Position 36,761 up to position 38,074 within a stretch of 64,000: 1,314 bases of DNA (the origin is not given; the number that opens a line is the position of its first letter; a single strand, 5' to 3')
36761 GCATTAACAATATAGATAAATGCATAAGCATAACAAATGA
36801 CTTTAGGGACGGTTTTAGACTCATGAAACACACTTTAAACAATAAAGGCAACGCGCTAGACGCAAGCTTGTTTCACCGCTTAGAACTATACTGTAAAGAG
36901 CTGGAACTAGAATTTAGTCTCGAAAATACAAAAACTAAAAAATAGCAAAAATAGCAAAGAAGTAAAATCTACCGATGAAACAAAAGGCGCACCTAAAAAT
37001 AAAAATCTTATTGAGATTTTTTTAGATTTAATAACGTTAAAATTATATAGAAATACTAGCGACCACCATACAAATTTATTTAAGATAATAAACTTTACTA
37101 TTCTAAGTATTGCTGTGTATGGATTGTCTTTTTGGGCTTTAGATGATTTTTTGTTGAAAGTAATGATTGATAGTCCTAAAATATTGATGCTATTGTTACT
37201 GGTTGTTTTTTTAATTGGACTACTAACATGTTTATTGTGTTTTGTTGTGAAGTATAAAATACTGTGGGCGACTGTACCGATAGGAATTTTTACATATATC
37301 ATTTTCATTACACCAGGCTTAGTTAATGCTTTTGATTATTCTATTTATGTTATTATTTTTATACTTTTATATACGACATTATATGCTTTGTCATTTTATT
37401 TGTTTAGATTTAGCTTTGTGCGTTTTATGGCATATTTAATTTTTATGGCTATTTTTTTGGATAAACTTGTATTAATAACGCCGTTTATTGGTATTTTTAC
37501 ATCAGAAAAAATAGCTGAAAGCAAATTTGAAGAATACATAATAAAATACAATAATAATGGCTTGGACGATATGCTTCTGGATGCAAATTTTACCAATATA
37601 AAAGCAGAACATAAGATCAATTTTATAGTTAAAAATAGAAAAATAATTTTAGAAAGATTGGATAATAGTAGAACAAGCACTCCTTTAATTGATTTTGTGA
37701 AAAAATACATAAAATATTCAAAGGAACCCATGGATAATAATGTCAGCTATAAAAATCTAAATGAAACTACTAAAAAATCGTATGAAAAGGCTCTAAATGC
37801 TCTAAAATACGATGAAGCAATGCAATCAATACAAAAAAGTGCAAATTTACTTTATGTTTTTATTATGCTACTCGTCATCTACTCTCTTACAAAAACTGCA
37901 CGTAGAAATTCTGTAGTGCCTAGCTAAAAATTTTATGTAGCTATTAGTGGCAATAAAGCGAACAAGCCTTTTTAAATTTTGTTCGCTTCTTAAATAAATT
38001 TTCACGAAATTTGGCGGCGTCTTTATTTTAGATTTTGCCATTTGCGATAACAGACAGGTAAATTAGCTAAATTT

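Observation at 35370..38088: Sharply AT-rich 2.7-kb islet carrying only a pentapeptide-repeat/membrane gene, flanked by an imperfect direct repeat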

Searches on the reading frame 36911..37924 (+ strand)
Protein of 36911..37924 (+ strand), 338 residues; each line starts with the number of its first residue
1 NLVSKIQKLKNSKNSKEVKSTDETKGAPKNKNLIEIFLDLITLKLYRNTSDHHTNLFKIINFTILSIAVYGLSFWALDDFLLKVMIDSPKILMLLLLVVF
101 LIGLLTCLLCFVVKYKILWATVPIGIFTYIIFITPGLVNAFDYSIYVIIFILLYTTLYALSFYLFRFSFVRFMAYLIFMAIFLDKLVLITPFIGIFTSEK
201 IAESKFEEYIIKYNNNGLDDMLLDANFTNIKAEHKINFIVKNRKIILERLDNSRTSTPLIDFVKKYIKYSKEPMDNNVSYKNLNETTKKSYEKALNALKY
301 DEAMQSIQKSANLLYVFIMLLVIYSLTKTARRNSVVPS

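Call 6: search_protein_families(library=pfam, proteins=[window:36911-37924:+], max_evalue=0.01)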
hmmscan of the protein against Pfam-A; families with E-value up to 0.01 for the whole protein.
window:36911-37924:+ (338 aa): 0 families

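Call 7: search_protein_families(library=ncbifam, proteins=[window:36911-37924:+], max_evalue=0.01)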
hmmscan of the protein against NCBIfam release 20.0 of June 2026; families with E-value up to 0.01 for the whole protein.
window:36911-37924:+ (338 aa): 0 families

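Call 49: search_protein_representatives(protein=window:36911-37924:+)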
Query: 338 residues. Proteins with E-value up to 0.001 (for the whole library): 103; up to 1e-10: 41; up to 1e-30: 5. The best 103 are listed.
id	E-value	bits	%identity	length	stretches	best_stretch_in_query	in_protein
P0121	6.9e-93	327.9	55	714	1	7-338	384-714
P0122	1.2e-83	297.5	54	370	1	7-338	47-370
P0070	6.5e-83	295.1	51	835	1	10-338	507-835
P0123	8.9e-79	281.6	52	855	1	10-338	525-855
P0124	1.6e-51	192.1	60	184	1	163-338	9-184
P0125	6.6e-24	101.3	34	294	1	36-338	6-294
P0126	4.3e-23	98.7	31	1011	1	29-338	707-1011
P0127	2.4e-22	96.2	48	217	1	7-159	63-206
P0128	2.6e-22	96.1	52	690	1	8-122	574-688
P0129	3.6e-22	95.6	35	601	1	21-338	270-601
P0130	5.5e-22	95.0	36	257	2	53-264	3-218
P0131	1.1e-21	94.0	34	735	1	33-335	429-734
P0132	2.1e-21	93.1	32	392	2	36-306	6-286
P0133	1.3e-20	90.5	37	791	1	35-338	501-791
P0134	7.7e-20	88.0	35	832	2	35-292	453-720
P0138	7.4e-19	84.7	31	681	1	9-338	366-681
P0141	9.8e-18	81.1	35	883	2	36-218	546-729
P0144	6.8e-15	71.7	36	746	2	28-285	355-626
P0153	1.6e-12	63.9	28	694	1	36-338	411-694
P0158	9.7e-11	58.1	28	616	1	17-338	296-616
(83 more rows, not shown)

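Call 50: search_protein_families(library=pfam, proteins=[P0126, P0129, P0131, P0133, P0134, P0138, P0141, P0144, P0153, P0158], max_evalue=0.001)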
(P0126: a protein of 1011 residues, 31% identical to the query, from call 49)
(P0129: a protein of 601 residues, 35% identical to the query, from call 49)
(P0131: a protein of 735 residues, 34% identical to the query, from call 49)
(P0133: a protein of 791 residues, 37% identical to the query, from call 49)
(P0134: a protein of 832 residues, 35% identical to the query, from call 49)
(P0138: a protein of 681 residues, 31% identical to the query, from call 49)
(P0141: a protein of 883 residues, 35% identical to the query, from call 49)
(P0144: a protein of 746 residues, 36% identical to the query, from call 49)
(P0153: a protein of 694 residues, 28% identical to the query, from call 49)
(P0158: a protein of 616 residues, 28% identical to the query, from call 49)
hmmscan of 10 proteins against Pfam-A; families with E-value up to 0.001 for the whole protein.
P0126 (1011 aa): 1 family
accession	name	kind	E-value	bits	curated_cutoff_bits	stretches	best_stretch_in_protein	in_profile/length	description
PF13576.12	Pentapeptide_3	-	8.1e-16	58.4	27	1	414-460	1-47/48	Pentapeptide repeats (9 copies)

P0129 (601 aa): 2 families
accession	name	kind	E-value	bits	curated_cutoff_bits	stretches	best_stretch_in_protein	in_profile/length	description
PF13576.12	Pentapeptide_3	-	7.5e-21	74.5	27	3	85-132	1-47/48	Pentapeptide repeats (9 copies)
PF13599.13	Pentapeptide_4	-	0.00057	20.3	38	1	62-133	5-72/78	Pentapeptide repeat region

P0131 (735 aa): 1 family
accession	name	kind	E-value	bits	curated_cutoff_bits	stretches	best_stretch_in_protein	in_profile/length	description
PF13576.12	Pentapeptide_3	-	4.9e-15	55.9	27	2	168-213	2-47/48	Pentapeptide repeats (9 copies)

P0133 (791 aa): 1 family
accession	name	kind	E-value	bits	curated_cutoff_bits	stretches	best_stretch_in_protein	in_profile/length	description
PF13576.12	Pentapeptide_3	-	5.9e-07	30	27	1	222-248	22-47/48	Pentapeptide repeats (9 copies)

P0134 (832 aa): 1 family
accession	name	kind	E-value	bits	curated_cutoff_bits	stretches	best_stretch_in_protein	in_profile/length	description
PF13576.12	Pentapeptide_3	-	1.4e-08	35.3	27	1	166-210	4-47/48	Pentapeptide repeats (9 copies)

P0138 (681 aa): 1 family
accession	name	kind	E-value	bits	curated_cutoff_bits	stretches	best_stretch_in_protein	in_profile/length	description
PF13576.12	Pentapeptide_3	-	2.2e-08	34.6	27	2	184-231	1-48/48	Pentapeptide repeats (9 copies)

P0141 (883 aa): 1 family
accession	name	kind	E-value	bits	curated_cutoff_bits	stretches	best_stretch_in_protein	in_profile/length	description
PF13576.12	Pentapeptide_3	-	3.2e-21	75.7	27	3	257-304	1-47/48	Pentapeptide repeats (9 copies)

P0144 (746 aa): 1 family
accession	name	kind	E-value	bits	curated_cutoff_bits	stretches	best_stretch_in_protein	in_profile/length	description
PF13576.12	Pentapeptide_3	-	1.9e-12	47.6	27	1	173-219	1-47/48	Pentapeptide repeats (9 copies)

P0153 (694 aa): 1 family
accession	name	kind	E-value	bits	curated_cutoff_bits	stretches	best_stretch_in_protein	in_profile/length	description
PF13576.12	Pentapeptide_3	-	2.1e-09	37.9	27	2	147-194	1-47/48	Pentapeptide repeats (9 copies)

P0158 (616 aa): 1 family
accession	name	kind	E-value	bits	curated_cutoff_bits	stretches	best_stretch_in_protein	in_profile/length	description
PF13576.12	Pentapeptide_3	-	8.8e-13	48.7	27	2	90-129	1-39/48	Pentapeptide repeats (9 copies)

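Call 53: list_cluster_members(proteins=[P0121, P0123, P0126, P0129, P0131, P0133, P0134, P0138, P0141, P0153])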
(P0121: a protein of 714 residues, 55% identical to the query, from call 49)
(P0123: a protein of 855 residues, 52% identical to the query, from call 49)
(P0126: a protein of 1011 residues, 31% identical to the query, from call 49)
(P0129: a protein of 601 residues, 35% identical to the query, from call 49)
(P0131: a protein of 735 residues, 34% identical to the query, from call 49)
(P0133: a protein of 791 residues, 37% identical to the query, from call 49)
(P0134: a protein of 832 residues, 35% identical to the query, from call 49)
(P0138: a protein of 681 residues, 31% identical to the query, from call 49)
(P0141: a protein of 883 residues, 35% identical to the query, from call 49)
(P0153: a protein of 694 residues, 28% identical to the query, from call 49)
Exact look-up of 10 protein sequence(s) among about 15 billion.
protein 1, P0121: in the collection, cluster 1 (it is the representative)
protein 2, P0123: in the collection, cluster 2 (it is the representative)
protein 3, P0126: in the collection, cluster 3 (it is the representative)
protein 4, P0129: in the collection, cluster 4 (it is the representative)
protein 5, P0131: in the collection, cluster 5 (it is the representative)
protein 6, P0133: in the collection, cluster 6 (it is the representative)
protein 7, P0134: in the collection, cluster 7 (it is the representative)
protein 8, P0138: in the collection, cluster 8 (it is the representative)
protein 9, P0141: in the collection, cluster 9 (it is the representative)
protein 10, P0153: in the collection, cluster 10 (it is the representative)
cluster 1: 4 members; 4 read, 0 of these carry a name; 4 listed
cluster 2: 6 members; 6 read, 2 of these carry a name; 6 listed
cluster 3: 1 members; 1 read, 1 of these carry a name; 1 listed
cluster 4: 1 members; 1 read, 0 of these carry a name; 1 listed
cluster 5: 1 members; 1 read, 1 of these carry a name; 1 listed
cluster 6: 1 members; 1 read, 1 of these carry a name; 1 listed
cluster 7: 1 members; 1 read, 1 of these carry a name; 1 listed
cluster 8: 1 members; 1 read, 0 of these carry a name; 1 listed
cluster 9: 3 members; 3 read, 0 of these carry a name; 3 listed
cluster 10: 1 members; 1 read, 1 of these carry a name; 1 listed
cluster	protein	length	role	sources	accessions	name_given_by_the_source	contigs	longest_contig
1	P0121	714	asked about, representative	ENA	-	-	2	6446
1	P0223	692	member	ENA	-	-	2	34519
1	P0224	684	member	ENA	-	-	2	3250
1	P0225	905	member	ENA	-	-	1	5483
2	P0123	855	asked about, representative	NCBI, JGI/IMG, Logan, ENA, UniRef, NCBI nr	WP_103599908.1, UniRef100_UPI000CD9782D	pentapeptide repeat-containing protein [Campylobacter concisus] | hypothetical protein | pentapeptide repeat-containing protein n=1 Tax=Campylobacter concisus TaxID=199 ...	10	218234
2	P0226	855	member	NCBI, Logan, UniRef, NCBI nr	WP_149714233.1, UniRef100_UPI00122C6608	pentapeptide repeat-containing protein [Campylobacter concisus] | pentapeptide repeat-containing protein n=1 Tax=Campylobacter concisus TaxID=199 ...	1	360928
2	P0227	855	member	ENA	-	-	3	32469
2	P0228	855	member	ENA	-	-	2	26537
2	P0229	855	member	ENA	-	-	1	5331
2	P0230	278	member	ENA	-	-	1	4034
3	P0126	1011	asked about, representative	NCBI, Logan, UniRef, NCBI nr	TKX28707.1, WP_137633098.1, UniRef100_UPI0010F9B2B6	hypothetical protein CQA38_06015 [Campylobacter sp. MIT 12-5580] | pentapeptide repeat-containing protein n=1 Tax=Campylobacter sp. MIT 12-5580 ... | pentapeptide repeat-containing protein [Campylobacter sp. MIT 12-5580]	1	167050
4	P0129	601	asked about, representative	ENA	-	-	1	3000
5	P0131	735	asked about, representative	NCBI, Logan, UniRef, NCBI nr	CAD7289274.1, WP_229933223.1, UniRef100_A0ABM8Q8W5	hypothetical protein LMG7974_01435 [Campylobacter majalis] | Pentapeptide repeat-containing protein n=1 Tax=Campylobacter majalis TaxID=2790656 ... | pentapeptide repeat-containing protein [Campylobacter majalis]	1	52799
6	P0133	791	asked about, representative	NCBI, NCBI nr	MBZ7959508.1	pentapeptide repeat-containing protein [Campylobacter sp. RM12397]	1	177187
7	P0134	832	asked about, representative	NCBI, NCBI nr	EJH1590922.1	pentapeptide repeat-containing protein [Campylobacter jejuni]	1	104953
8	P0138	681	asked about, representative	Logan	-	-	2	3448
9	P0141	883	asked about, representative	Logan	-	-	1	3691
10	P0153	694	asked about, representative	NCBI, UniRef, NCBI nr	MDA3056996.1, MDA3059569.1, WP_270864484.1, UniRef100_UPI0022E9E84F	pentapeptide repeat-containing protein [Campylobacter sp. VBCF_05 NA6] | pentapeptide repeat-containing protein n=1 Tax=unclassified Campylobacter TaxID=2593542 ... | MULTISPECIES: pentapeptide repeat-containing protein [unclassified Campylobacter]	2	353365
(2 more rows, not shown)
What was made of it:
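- On Cj0033 family (Campylobacter pentapeptide-repeat membrane proteins): All named members are Campylobacter, including C. jejuni (calls 49, 50, 53).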

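Call 54: find_encoding_contigs(protein=P0134, flank=8000, max_places=2)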
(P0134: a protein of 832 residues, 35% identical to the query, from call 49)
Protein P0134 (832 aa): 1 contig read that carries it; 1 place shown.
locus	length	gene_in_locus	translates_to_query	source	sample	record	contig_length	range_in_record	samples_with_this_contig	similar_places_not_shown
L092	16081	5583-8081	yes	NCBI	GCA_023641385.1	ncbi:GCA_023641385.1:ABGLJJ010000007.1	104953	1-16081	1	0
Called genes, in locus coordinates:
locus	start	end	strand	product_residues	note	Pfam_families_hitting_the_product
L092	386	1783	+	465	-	PF14281:PDDEXK_4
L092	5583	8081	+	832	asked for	PF13576:Pentapeptide_3 (weak)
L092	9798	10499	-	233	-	PF04402:SIMPL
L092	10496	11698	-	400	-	PF00083:Sugar_tr, PF05977:MFS_3 (weak), PF07690:MFS_1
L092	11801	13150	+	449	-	PF09903:DUF2130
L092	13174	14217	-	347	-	PF00034:Cytochrom_C, PF13442:Cytochrome_CBB3 (weak)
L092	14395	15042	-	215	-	-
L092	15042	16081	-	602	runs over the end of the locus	PF00009:GTP_EFTU, PF01926:MMR_HSR1 (weak), PF22042:EF-G_D2, PF03144:GTP_EFTU_D2, PF00679:EFG_C, PF21018:BipA_C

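Call 57: search_protein_families(library=padloc, proteins=[L092:386-1780:+, L092:1844-4429:+, L092:4429-5580:+, L092:8101-9765:+], max_evalue=0.001)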
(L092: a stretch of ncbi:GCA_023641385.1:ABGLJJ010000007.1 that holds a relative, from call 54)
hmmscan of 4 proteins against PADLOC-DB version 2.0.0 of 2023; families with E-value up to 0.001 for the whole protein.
L092:386-1780:+ (465 aa): 8 families
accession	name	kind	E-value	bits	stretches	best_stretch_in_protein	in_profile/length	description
PDLC04983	PDC-S26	-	4.4e-27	93.5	1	23-440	32-392/413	-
PDLC04974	PDC-S26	-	9.2e-25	85.7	1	25-255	31-232/401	-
PDLC04980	PDC-S26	-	9.5e-24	82.5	1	25-210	30-198/389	-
PDLC04972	PDC-S26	-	1.5e-19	68.6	1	5-260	11-241/397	-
PDLC04977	PDC-S26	-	2.4e-18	64.4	1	3-299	8-280/400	-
PDLC04976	PDC-S26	-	3.6e-11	40.8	1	24-202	30-208/451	-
PDLC04971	PDC-S26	-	3.8e-09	33.9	1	18-143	26-161/415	-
PDLC04982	PDC-S26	-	4.9e-09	33.9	1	27-151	25-153/392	-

L092:1844-4429:+ (862 aa): 28 families (the best 25 are shown)
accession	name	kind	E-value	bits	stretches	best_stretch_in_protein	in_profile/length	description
PDLC03612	REase_MTase_IIG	-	0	1300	1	1-859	1-859/1247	Type IIG restriction enzyme-methyltransferase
PDLC03609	REase_MTase_IIG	-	1.5e-25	87.2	3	782-857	536-607/1066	Type IIG restriction enzyme-methyltransferase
PDLC02643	DrmMI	-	4.2e-25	85.8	1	462-859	556-926/1347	DrmMI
PDLC03604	REase_MTase_IIG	-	7.7e-25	85.1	2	508-660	378-503/1011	Type IIG restriction enzyme-methyltransferase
PDLC03596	REase_MTase_IIG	-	1.1e-23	81.3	2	593-675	581-656/1148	Type IIG restriction enzyme-methyltransferase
PDLC02638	DrmMI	-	4.8e-23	79.2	1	461-858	554-927/935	DrmMI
PDLC03601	REase_MTase_IIG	-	8.4e-18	61.6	2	592-662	497-560/1110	Type IIG restriction enzyme-methyltransferase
PDLC02521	PglX|PglXI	-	5.7e-15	52.4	1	464-546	247-335/1174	PglX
PDLC03629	REase_MTase_IIG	-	5.8e-15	52.2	2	597-629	485-517/1182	Type IIG restriction enzyme-methyltransferase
PDLC02644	DrmMI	-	1e-14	51.5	2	511-638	103-219/988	DrmMI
PDLC03622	REase_MTase_IIG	-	3.9e-13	45.6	1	514-723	509-699/1524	Type IIG restriction enzyme-methyltransferase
PDLC03618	REase_MTase_IIG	-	1.6e-12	43.6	1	511-640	587-705/1429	Type IIG restriction enzyme-methyltransferase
PDLC03600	REase_MTase_IIG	-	1.7e-11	40.8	1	464-546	240-328/1205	Type IIG restriction enzyme-methyltransferase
PDLC02527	PglX|PglXI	-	2.6e-11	40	1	513-624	297-390/1332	PglX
PDLC02525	PglX|PglXI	-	3e-11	40.7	1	464-552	231-317/607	PglX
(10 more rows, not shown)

L092:4429-5580:+ (384 aa): 16 families
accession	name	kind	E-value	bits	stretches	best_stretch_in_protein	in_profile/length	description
PDLC03612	REase_MTase_IIG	-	1.2e-167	558.3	1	1-384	861-1246/1247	Type IIG restriction enzyme-methyltransferase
PDLC03596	REase_MTase_IIG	-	4.6e-74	248.1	1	2-383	769-1144/1148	Type IIG restriction enzyme-methyltransferase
PDLC03601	REase_MTase_IIG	-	4.5e-66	221.4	1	2-377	729-1101/1110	Type IIG restriction enzyme-methyltransferase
PDLC03609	REase_MTase_IIG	-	1.7e-44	149.9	1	2-333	612-937/1066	Type IIG restriction enzyme-methyltransferase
PDLC03226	MTase_II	-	6.1e-24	82.5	2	157-373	356-574/579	Type II methyltransferase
PDLC03604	REase_MTase_IIG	-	9.4e-23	78.2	1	2-379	595-1002/1011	Type IIG restriction enzyme-methyltransferase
PDLC03313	MTase_II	-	2.9e-21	73.6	1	3-383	201-561/563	Type II methyltransferase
PDLC03335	MTase_II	-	4.3e-15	53.4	1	2-330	252-578/607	Type II methyltransferase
PDLC03630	REase_MTase_IIG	-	2.9e-14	49.9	1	4-381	676-1091/1100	Type IIG restriction enzyme-methyltransferase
PDLC03348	MTase_II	-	1.3e-11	41.8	1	249-383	583-710/727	Type II methyltransferase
PDLC03250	MTase_II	-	1.9e-09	34.8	1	2-382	397-769/775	Type II methyltransferase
PDLC03248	MTase_II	-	5e-08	30.1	1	3-362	145-514/521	Type II methyltransferase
PDLC03245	MTase_II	-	6.8e-08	29.5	1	2-365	215-569/577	Type II methyltransferase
PDLC02643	DrmMI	-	1.2e-07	28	1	137-350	1030-1234/1347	DrmMI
PDLC03629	REase_MTase_IIG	-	9.2e-06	21.7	0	333-382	1135-1179/1182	Type IIG restriction enzyme-methyltransferase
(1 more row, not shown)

L092:8101-9765:+ (555 aa): 0 families

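Call 58: search_protein_families(library=pfam, proteins=[L092:386-1780:+, L092:1844-4429:+, L092:4429-5580:+, L092:8101-9765:+], max_evalue=0.001)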
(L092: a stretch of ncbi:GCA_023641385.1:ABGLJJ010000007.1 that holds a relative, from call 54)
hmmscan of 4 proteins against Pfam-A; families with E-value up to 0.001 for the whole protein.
L092:386-1780:+ (465 aa): 1 family
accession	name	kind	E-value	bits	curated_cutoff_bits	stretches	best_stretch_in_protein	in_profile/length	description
PF14281.12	PDDEXK_4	-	1.2e-48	166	22.3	1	27-218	2-179/183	PD-(D/E)XK nuclease superfamily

L092:1844-4429:+ (862 aa): 4 families
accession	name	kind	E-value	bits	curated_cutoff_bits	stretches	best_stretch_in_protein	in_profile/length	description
PF25120.1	DUF7814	-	5.5e-63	213.1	27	1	241-444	1-228/228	Domain of unknown function (DUF7814)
PF23653.1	DUF7149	-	1.3e-54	185.7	27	1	8-240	3-239/239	Domain of unknown function (DUF7149)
PF07669.17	Eco57I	-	8e-26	91.6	25.3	1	602-859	1-128/171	Eco57I restriction-modification methylase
PF20473.4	MmeI_Mtase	-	1e-09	38.4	27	1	512-659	13-119/259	MmeI, DNA-methyltransferase domain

L092:4429-5580:+ (384 aa): 1 family
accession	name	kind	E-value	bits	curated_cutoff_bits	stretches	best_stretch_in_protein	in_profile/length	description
PF12950.13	TaqI_C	-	3.8e-18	66.3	26.5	1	168-323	2-118/118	TaqI-like C-terminal specificity domain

L092:8101-9765:+ (555 aa): 1 family
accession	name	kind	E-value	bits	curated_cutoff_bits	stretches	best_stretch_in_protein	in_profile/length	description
PF13576.12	Pentapeptide_3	-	3.8e-11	43.5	27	1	250-276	22-47/48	Pentapeptide repeats (9 copies)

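Call 60: find_encoding_contigs(protein=P0126, flank=8000, max_places=1)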
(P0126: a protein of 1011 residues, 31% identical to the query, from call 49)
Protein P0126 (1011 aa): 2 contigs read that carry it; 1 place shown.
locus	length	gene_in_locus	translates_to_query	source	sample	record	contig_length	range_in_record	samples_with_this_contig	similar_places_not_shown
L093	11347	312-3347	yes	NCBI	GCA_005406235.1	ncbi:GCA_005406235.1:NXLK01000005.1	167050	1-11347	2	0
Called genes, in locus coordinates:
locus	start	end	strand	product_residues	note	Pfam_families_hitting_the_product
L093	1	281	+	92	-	?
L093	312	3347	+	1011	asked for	PF13576:Pentapeptide_3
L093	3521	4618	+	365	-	PF01546:Peptidase_M20, PF07687:M20_dimer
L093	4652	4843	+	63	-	PF02597:ThiS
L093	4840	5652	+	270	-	PF14453:ThiS-like, PF00899:ThiF, PF02737:3HCDH_N (weak)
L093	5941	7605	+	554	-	PF00682:HMGL-like, PF22615:IPMS_D2, PF08502:LeuA_dimer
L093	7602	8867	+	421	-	PF00330:Aconitase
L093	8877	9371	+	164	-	PF00694:Aconitase_C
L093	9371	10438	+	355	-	PF00180:Iso_dh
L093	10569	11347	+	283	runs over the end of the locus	PF00795:CN_hydrolase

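Call 61: find_encoding_contigs(protein=P0131, flank=8000, max_places=1)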
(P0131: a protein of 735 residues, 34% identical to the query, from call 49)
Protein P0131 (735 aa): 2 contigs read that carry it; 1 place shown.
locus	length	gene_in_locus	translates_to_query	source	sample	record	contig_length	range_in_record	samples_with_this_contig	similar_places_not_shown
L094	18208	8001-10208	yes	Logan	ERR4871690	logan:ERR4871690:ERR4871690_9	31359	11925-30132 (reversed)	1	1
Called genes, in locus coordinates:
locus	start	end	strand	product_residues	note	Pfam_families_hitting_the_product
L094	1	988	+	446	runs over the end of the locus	PF21016:RlmN_N, PF04055:Radical_SAM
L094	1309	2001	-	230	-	PF00520:Ion_trans, PF08016:PKD_channel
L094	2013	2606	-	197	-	-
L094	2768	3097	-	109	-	-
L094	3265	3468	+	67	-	-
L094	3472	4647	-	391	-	PF00849:PseudoU_synth_2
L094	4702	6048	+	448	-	PF00206:Lyase_1, PF10397:ADSL_C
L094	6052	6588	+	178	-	-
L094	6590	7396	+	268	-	-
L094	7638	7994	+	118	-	PF04342:DMT_6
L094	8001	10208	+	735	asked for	PF13576:Pentapeptide_3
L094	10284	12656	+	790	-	PF03477:ATP-cone, PF00317:Ribonuc_red_lgN, PF02867:Ribonuc_red_lgC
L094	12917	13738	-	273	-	PF12706:Lactamase_B_2 (weak)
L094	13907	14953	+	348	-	PF02684:LpxB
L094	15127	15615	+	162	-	PF03449:GreA_GreB_N, PF01272:GreA_GreB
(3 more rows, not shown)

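Call 62: find_encoding_contigs(protein=P0133, flank=8000, max_places=1)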
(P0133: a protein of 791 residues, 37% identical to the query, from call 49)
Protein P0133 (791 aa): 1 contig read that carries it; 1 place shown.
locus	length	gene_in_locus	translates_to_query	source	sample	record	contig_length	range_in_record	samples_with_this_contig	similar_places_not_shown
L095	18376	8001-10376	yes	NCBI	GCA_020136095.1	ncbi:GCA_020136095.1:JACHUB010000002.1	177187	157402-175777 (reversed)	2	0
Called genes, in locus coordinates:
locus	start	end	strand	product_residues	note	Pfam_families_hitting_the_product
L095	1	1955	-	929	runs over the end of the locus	PF13245:AAA_19 (faint), PF01443:Viral_helicase1 (faint), PF13086:AAA_11, PF13087:AAA_12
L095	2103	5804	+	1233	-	PF23653:DUF7149, PF25120:DUF7814, PF20473:MmeI_Mtase (weak), PF07669:Eco57I, PF12950:TaqI_C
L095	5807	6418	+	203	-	-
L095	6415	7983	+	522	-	-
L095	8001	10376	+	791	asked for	PF13576:Pentapeptide_3 (faint)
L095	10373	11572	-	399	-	PF07690:MFS_1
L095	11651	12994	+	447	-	PF09903:DUF2130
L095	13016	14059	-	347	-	PF00034:Cytochrom_C, PF13442:Cytochrome_CBB3 (weak)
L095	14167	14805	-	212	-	-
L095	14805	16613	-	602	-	PF00009:GTP_EFTU, PF01926:MMR_HSR1 (weak), PF22042:EF-G_D2, PF03144:GTP_EFTU_D2, PF00679:EFG_C, PF21018:BipA_C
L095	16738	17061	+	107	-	-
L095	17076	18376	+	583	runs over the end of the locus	PF02120:Flg_hook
